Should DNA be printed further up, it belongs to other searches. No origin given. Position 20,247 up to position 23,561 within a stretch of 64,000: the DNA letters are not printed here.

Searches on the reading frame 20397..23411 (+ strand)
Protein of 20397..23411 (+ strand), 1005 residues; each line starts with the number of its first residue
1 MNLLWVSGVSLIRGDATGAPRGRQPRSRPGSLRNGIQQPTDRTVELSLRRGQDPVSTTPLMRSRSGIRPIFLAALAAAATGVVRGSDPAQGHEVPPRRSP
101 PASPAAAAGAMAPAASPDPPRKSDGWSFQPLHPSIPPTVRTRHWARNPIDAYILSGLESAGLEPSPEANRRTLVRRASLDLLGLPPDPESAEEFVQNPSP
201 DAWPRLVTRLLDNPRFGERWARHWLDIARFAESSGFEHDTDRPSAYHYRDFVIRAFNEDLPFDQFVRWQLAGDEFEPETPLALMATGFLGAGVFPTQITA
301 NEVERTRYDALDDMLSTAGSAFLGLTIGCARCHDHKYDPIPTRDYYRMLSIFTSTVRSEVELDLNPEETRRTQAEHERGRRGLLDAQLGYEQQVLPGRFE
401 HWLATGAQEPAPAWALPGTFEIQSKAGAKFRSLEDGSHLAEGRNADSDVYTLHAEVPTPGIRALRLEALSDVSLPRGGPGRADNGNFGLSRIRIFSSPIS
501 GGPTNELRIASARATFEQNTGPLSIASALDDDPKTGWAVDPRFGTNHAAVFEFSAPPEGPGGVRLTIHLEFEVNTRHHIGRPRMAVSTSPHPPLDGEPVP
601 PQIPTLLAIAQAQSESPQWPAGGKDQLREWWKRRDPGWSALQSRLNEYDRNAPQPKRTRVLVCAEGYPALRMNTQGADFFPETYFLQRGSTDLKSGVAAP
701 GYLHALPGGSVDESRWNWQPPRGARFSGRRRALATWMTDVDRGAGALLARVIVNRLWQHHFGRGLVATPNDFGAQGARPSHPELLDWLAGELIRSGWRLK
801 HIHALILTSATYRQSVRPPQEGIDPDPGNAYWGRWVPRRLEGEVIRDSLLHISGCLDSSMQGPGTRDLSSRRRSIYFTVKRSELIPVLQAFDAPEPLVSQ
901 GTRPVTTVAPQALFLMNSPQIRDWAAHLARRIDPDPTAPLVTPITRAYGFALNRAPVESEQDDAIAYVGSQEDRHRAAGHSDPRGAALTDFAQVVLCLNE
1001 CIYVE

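Call 20: search_protein_families(library=pfam, proteins=[window:20397-23411:+], max_evalue=0.001)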
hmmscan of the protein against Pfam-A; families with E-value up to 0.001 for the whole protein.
window:20397-23411:+ (1005 aa): 2 families
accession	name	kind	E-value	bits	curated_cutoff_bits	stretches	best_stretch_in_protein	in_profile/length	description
PF07583.16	PSCyt2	-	5.3e-78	262.2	29.8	1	148-355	1-207/209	Protein of unknown function (DUF1549)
PF07587.16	PSD1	-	8.2e-75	251.8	28.5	1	729-967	1-243/244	Protein of unknown function (DUF1553)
